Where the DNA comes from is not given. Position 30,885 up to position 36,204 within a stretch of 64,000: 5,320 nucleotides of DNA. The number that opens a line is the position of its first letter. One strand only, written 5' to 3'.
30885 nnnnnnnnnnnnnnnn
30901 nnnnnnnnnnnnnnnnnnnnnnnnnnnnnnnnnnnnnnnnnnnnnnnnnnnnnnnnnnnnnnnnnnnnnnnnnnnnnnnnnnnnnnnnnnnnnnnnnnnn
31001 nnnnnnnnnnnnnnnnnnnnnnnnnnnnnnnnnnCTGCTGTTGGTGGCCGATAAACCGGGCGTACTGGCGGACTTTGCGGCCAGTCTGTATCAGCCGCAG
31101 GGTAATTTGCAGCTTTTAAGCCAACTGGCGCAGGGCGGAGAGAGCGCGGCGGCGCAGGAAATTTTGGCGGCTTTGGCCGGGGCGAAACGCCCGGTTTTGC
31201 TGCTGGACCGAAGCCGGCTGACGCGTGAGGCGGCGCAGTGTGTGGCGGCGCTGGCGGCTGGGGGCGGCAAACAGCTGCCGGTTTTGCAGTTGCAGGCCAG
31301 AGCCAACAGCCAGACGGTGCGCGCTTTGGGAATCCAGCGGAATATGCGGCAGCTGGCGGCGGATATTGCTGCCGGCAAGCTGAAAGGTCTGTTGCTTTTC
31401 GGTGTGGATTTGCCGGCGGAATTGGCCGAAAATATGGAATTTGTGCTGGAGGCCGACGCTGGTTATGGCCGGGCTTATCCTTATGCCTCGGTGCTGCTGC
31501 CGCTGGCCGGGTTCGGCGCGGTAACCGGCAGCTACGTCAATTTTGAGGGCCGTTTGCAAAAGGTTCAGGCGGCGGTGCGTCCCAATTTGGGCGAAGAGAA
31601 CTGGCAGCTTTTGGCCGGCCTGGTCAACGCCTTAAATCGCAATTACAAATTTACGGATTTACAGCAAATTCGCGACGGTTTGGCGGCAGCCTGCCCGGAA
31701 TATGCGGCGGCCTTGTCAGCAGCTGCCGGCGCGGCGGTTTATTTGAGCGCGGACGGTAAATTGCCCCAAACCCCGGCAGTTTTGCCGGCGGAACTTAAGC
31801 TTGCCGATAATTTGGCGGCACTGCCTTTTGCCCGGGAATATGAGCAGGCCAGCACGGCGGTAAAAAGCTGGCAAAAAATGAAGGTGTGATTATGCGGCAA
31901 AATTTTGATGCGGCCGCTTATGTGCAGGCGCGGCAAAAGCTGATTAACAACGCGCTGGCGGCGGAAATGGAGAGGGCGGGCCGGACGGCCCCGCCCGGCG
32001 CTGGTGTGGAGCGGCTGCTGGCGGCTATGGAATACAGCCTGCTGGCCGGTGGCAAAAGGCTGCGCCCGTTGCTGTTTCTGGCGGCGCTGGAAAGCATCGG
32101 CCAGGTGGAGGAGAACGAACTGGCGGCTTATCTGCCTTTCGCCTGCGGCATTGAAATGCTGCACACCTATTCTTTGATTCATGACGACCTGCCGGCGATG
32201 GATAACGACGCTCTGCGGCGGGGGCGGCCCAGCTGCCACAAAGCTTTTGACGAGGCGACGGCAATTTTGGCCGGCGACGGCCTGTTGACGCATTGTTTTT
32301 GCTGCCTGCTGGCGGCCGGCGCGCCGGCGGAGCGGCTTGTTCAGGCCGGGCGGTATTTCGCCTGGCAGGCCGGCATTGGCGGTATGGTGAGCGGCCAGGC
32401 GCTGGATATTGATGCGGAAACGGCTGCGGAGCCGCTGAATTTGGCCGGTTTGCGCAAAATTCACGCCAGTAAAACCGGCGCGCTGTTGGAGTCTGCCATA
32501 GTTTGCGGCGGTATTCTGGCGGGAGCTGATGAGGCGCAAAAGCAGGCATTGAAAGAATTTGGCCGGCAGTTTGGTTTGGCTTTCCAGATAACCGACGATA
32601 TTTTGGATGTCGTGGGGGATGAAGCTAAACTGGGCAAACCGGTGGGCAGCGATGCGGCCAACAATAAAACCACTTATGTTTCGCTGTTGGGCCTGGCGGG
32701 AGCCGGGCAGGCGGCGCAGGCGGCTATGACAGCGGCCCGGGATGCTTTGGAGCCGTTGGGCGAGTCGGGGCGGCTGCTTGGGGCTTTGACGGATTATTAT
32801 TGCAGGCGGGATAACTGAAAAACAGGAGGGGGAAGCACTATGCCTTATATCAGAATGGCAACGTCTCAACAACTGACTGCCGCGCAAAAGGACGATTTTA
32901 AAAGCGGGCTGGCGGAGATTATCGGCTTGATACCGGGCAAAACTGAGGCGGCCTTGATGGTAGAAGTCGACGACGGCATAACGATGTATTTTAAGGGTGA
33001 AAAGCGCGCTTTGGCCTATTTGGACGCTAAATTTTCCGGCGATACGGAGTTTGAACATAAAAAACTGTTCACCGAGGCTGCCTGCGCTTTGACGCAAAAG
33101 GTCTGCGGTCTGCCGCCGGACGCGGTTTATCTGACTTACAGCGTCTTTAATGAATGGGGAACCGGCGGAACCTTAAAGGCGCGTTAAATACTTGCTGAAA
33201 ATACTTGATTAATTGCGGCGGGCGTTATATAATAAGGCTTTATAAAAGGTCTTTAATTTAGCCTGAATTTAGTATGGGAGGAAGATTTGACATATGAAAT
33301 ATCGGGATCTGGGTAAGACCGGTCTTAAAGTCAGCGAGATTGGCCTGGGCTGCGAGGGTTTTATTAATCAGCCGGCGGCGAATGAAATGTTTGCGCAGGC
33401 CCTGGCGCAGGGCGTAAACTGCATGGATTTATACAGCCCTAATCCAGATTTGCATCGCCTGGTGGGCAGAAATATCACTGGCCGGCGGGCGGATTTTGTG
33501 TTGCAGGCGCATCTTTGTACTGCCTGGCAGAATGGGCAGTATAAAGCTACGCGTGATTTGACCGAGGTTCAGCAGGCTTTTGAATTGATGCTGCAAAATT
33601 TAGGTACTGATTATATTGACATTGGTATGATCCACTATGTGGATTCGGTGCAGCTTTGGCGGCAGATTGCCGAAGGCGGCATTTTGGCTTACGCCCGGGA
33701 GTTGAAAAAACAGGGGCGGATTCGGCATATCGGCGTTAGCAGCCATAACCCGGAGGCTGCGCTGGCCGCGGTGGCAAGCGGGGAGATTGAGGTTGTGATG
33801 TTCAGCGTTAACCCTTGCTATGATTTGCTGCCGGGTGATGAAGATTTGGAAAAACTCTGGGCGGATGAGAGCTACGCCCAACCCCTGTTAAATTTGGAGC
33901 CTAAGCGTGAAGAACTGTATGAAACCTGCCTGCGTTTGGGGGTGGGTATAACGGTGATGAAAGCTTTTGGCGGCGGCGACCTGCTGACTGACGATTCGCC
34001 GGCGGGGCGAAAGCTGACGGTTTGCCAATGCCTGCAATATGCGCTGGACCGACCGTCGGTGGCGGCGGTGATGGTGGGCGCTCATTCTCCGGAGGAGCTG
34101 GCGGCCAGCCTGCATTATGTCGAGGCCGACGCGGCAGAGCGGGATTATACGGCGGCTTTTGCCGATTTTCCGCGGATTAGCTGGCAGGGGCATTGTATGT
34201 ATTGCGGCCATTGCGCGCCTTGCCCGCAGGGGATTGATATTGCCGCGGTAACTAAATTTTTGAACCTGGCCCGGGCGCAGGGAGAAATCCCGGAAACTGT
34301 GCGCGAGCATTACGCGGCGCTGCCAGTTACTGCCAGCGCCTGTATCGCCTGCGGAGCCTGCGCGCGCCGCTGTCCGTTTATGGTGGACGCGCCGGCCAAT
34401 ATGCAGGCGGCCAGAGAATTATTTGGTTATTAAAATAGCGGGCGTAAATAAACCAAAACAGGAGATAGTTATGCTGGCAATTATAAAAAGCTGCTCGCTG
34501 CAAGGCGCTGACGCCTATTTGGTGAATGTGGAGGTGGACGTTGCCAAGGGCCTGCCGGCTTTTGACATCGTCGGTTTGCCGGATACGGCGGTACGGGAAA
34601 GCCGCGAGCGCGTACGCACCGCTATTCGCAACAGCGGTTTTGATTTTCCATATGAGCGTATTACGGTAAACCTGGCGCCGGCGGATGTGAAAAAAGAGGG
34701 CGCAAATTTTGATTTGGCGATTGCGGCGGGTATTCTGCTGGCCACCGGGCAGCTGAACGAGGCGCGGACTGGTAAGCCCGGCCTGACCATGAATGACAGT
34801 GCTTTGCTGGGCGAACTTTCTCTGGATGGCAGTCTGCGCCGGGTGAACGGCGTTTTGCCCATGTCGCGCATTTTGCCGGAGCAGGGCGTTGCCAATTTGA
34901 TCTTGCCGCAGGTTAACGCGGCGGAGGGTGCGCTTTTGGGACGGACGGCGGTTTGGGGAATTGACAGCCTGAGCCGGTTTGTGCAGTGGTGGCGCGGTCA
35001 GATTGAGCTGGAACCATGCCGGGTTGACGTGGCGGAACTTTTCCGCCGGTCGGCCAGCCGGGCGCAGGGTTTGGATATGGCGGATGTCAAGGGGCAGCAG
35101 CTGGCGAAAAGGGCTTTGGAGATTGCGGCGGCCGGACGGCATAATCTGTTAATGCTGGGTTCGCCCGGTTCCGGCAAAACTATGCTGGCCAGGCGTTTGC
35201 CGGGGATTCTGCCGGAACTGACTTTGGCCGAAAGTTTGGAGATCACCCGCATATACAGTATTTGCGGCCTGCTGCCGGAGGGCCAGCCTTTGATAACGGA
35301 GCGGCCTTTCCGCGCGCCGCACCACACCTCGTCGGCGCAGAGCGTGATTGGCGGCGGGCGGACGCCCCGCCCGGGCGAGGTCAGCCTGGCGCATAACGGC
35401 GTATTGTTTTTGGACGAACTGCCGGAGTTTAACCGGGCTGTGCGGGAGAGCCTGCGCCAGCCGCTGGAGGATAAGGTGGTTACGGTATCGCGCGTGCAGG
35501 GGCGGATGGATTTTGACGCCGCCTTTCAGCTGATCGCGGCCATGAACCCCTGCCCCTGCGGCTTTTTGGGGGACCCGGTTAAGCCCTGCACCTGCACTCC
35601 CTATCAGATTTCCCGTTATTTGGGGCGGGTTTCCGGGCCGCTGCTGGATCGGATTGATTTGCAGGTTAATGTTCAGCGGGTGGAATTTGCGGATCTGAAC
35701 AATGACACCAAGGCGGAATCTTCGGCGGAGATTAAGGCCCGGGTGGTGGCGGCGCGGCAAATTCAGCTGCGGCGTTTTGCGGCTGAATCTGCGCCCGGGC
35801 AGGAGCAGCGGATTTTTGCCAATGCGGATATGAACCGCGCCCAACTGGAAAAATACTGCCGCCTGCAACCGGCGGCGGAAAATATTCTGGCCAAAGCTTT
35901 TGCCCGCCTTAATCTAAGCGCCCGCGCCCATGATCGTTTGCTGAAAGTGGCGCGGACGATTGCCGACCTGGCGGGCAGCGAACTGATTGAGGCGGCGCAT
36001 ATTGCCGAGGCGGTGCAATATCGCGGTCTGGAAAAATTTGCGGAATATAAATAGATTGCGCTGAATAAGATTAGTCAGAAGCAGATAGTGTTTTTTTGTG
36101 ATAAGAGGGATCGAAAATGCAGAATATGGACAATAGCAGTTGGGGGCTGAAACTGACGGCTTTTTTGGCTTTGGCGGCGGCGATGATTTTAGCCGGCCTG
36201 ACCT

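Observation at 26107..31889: Three-gene NuoE/NuoF/NuoG+GltD cluster matching the Sporomusa-type Nfn (StnABC) transhydrogenase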

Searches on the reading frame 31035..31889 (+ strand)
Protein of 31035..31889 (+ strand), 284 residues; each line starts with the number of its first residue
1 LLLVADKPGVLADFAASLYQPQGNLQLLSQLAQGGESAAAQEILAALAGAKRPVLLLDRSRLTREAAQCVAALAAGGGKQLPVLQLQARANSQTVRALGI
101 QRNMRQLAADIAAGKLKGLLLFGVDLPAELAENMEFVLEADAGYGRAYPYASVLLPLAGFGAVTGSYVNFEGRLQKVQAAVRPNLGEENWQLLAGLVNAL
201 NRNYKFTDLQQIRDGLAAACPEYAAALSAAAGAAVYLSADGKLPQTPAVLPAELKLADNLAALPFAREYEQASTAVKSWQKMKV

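Call 23: search_solved_structures(query=window:31035-31889:+, show_alignments=2, max_evalue=0.00001)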
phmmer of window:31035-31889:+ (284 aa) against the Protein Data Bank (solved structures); distinct sequences matched with E-value up to 0.00001: 22.
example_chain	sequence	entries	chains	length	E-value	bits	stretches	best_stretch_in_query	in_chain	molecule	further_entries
8oh5_C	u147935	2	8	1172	5.1e-14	55.9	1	22-238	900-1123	Formate dehydrogenase-O, major subunit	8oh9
7zm7_A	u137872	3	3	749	7.5e-08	35.7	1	109-226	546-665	NADH-ubiquinone oxidoreductase-like protein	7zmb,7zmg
9w2u_G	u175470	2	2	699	3.4e-07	33.5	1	132-223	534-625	NADH-ubiquinone oxidoreductase 75 kDa subunit, mitochondrial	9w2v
5o31_G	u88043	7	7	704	3.5e-07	33.5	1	132-223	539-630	NADH-ubiquinone oxidoreductase 75 kDa subunit, mitochondrial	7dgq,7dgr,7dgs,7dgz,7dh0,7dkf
7qsd_G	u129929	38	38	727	3.7e-07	33.4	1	133-223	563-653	NADH-ubiquinone oxidoreductase 75 kDa subunit, mitochondrial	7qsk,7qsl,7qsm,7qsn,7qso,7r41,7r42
7zd6_3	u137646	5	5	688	4.1e-07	33.3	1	137-223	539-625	NADH-ubiquinone oxidoreductase 75 kDa subunit, mitochondrial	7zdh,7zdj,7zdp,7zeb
5lnk_3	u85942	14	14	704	4.1e-07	33.2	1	137-223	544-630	Mitochondrial complex I, 75 kDa subunit | NADH:ubiquinone oxidoreductase core subunit S1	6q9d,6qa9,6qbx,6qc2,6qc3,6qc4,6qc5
6zk9_3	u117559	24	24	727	4.4e-07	33.2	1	137-223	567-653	NADH:ubiquinone oxidoreductase core subunit S1 | NADH-ubiquinone oxidoreductase 75 kDa subunit, mitochondrial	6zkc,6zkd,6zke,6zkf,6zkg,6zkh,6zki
5xtb_M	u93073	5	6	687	4.6e-07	33.1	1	139-223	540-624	NADH-ubiquinone oxidoreductase 75 kDa subunit, mitochondrial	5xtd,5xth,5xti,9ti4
9cwt_M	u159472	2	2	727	5e-07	33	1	139-223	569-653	NADH-ubiquinone oxidoreductase 75 kDa subunit, mitochondrial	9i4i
9iho_G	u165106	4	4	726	5.3e-07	32.9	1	108-222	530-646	NUAM (75 kDa) subunit of mitochondrial NADH:ubiquinone oxidoreductase (Complex I)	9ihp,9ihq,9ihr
9wxb_B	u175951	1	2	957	7e-07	32.5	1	133-225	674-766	Formate dehydrogenase alpha subunit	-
8zo8_S1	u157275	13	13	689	9e-07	32.1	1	146-223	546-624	NADH-ubiquinone oxidoreductase 75 kDa subunit, mitochondrial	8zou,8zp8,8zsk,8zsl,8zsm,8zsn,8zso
7v2c_M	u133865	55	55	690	9e-07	32.1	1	146-223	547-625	NADH-ubiquinone oxidoreductase 75 kDa subunit, mitochondrial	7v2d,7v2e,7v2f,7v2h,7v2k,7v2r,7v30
7vxu_M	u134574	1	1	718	9.8e-07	32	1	146-223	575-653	NADH-ubiquinone oxidoreductase 75 kDa subunit, mitochondrial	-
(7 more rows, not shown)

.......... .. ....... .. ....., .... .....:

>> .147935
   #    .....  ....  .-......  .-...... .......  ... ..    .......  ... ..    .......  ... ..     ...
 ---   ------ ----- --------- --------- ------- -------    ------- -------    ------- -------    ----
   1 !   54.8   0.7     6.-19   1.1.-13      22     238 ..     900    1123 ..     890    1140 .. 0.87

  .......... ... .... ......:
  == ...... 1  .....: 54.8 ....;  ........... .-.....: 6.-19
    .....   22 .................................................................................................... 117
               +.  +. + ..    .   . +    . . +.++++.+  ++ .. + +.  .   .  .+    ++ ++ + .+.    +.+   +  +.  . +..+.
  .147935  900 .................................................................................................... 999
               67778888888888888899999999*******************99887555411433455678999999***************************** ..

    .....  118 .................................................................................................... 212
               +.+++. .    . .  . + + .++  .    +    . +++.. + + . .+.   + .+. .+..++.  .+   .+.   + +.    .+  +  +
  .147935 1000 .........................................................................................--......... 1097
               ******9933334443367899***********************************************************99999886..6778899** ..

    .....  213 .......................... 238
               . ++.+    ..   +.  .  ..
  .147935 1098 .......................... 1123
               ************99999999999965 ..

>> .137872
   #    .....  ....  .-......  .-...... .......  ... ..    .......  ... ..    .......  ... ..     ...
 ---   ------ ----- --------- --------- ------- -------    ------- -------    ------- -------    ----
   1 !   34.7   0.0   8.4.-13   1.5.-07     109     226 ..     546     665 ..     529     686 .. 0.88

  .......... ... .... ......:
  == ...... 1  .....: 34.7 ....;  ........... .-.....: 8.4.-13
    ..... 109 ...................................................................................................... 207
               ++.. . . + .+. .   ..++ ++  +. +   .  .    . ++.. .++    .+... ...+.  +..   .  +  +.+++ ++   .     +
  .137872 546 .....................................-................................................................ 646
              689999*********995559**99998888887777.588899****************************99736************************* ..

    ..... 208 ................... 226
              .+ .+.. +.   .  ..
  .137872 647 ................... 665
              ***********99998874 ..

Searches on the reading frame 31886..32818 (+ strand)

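Call 4: search_protein_families(library=pfam, proteins=[window:31886-32818:+], max_evalue=0.01)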
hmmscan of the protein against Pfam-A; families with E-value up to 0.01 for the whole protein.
window:31886-32818:+ (310 aa): 1 family
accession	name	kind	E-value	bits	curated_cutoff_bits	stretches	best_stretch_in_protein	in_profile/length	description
PF00348.22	polyprenyl_synt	-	1.5e-57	195.1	27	1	43-276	3-225/251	Polyprenyl synthetase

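Call 5: search_protein_families(library=ncbifam, proteins=[window:31886-32818:+], max_evalue=0.001)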
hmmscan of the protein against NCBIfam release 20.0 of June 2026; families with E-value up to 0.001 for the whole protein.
window:31886-32818:+ (310 aa): 16 families
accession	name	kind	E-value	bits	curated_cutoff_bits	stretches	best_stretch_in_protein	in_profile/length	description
NF045485.1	FPPsyn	subfamily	6.5e-98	327.4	275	1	41-310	22-288/288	farnesyl diphosphate synthase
NF045685.1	GGPPSynCrtE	equivalog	4e-81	272.3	460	1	7-309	1-292/293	geranylgeranyl diphosphate synthase CrtE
NF007877.0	PRK10581.1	equivalog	7.2e-63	212.5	321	1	40-309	28-298/299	(2E,6E)-farnesyl diphosphate synthase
NF041169.1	f2_encap_cargo4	exception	1.9e-58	198.3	450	1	54-281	48-264/334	family 2 encapsulin nanocompartment cargo protein polyprenyl transferase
NF040698.1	IdsA_Meth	equivalog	5.4e-54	183.6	468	1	42-276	28-256/328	short chain isoprenyl diphosphate synthase IdsA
NF041003.1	GGPP_syn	equivalog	2.3e-45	155.1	500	1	41-278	25-255/326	geranylgeranyl diphosphate synthase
NF040789.2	gerfarn_diphsyn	equivalog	6.3e-44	150.6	560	1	13-267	11-264/345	geranylfarnesyl diphosphate synthase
NF045549.1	GGPPsyn_IdsB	equivalog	5.3e-34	117.8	475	1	55-278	64-277/346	geranylgeranyl diphosphate synthase IdsB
NF045628.1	HxpDPsynlarge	equivalog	2.8e-31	108.7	500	1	44-271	23-236/311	hexaprenyl-diphosphate synthase large subunit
TIGR02749.1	prenyl_cyano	equivalog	6.5e-31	107.5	383.2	2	40-136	28-121/322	solanesyl diphosphate synthase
NF008140.0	PRK10888.1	equivalog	3.5e-30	105.4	412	1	50-289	38-260/323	octaprenyl diphosphate synthase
TIGR02748.1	GerC3_HepT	equivalog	3.7e-30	105.1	456.55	1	50-269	37-242/319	heptaprenyl diphosphate synthase component II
NF042416.1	GFPPS_Mycobact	equivalog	2e-26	92.8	600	1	29-282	15-279/350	bifunctional (2E,6E)-farnesyl/geranyl diphosphate synthase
NF042417.1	NPPPS_Mycobact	equivalog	1.5e-24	86.7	600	1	46-278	46-264/335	nonaprenyl/(2E,6E)-farnesyl/geranylgeranyl diphosphat synthase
NF040627.1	GFPS_Meth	equivalog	6e-21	75.1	600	1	49-243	33-211/285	geranylfarnesyl diphosphate synthase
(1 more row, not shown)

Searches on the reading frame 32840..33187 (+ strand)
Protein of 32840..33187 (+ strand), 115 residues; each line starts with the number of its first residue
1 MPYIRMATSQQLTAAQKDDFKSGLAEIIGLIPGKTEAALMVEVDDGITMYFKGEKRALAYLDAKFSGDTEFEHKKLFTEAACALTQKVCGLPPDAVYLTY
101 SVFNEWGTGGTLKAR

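Call 18: search_protein_families(library=ncbifam, proteins=[window:32840-33187:+], max_evalue=0.00001)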
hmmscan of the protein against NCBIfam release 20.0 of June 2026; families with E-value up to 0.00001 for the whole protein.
window:32840-33187:+ (115 aa): 0 families

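Call 44: search_protein_families(library=pfam, proteins=[window:32840-33187:+], max_evalue=0.000001)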
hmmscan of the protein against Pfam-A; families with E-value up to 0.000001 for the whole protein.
window:32840-33187:+ (115 aa): 0 families

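Call 63: search_protein_families(library=pfam, proteins=[window:32840-33187:+], max_evalue=0.1)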
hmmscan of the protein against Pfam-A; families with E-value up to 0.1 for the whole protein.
window:32840-33187:+ (115 aa): 1 family
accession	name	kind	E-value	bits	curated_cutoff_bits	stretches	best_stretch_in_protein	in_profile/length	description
PF01187.23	MIF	-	0.00015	22.5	22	1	15-108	13-106/114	Macrophage migration inhibitory factor (MIF)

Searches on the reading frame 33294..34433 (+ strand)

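Call 18: search_protein_families(library=ncbifam, proteins=[window:33294-34433:+], max_evalue=0.00001)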
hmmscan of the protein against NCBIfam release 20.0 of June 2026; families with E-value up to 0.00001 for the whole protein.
window:33294-34433:+ (379 aa): 3 families
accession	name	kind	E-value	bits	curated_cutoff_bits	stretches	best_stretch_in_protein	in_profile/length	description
NF049922.1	MethglyxlRedYdjG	equivalog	8.7e-09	34.8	550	1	1-168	1-188/326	NADH-dependent methylglyoxal reductase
TIGR01293.1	Kv_beta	subfamily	5.9e-07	28.8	365.4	1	1-118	1-126/319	voltage-dependent potassium channel subunit beta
NF007695.0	PRK10376.1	subfamily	5.8e-06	25.6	280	1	27-161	40-177/290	oxidoreductase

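Call 44: search_protein_families(library=pfam, proteins=[window:33294-34433:+], max_evalue=0.000001)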
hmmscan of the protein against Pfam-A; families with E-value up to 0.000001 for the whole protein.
window:33294-34433:+ (379 aa): 1 family
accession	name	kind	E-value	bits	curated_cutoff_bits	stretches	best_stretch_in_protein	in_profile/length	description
PF00248.27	Aldo_ket_red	-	4.3e-19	69.1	24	1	22-231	14-198/291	Aldo/keto reductase family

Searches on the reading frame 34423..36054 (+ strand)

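Call 18: search_protein_families(library=ncbifam, proteins=[window:34423-36054:+], max_evalue=0.00001)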
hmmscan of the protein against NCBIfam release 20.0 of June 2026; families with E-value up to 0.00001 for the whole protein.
window:34423-36054:+ (543 aa): 6 families
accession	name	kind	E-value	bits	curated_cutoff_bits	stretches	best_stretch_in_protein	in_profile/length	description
TIGR00368.1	TIGR00368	hypoth_equivalog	8.6e-182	605.2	362.4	1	23-534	3-499/499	YifB family Mg chelatase-like AAA ATPase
NF007365.0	PRK09862.1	equivalog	1.1e-125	420.2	530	1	18-538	3-496/506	YifB family Mg chelatase-like AAA ATPase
TIGR00764.1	lon_rel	equivalog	2.8e-10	39.4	516.6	0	221-274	19-72/608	ATP-dependent protease LonB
NF038308.1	RNA_repair_RtcR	equivalog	8.8e-09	34.7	650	1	311-375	265-327/530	RNA repair transcriptional activator RtcR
TIGR02902.1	spore_lonB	equivalog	1e-07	31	723.3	0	311-354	162-205/531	ATP-dependent protease LonB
TIGR02903.1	spore_lon_C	equivalog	1.8e-07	30.1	678.8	0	313-356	254-297/615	Lon family ATP-dependent protease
